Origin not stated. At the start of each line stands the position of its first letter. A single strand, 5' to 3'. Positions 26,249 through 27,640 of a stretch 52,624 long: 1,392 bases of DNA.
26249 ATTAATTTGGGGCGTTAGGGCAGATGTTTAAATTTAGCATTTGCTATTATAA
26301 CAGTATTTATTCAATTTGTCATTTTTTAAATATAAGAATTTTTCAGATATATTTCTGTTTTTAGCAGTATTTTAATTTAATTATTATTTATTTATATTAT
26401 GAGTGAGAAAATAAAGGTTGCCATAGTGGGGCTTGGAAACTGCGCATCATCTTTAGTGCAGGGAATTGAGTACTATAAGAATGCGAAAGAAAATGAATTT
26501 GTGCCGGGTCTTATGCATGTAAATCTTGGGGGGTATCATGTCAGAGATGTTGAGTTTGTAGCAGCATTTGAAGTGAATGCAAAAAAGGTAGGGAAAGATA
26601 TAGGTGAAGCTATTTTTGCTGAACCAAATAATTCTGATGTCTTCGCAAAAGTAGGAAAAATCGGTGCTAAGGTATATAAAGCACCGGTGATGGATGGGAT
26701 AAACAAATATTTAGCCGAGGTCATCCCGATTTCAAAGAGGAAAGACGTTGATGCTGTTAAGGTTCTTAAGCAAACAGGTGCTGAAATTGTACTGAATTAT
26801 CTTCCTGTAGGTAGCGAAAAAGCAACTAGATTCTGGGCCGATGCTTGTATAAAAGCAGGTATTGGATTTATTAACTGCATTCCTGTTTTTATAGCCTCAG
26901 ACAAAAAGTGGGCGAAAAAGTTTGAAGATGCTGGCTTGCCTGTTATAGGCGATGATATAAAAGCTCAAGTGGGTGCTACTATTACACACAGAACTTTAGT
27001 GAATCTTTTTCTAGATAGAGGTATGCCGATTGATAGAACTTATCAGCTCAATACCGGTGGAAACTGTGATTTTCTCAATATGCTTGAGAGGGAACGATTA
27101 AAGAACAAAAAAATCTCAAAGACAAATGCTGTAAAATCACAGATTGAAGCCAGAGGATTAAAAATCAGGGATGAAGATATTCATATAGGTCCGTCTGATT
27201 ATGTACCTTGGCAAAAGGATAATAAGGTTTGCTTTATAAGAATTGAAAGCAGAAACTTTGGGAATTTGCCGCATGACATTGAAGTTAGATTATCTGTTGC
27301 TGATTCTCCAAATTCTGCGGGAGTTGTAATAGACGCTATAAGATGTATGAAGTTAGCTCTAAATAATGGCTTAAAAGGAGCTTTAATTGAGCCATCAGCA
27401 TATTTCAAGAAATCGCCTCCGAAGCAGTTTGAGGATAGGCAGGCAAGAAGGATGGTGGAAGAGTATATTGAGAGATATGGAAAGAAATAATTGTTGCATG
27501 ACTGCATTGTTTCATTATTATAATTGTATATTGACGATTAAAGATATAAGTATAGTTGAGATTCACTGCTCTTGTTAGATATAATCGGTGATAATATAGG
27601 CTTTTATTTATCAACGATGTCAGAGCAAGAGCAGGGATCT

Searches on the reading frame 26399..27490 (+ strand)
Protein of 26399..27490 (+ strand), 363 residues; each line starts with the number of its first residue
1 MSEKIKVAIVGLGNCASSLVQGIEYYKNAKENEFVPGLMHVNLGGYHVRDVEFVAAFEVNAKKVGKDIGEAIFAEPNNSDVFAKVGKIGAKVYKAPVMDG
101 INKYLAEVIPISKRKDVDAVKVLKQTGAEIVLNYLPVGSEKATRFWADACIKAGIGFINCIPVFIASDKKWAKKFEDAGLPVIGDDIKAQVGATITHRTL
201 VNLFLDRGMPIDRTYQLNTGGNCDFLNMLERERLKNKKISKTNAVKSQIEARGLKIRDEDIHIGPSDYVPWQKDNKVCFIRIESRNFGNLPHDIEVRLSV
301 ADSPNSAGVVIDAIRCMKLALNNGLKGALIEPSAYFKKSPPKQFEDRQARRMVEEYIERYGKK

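Call 17: search_protein_families(library=ncbifam, proteins=[window:26399-27490:+], max_evalue=0.00001)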
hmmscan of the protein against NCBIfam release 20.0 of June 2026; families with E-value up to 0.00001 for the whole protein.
window:26399-27490:+ (363 aa): 1 family
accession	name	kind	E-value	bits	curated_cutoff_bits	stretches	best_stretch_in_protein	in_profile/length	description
TIGR03450.1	mycothiol_INO1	equivalog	4.5e-143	476.7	638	1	5-357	1-355/355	inositol-3-phosphate synthase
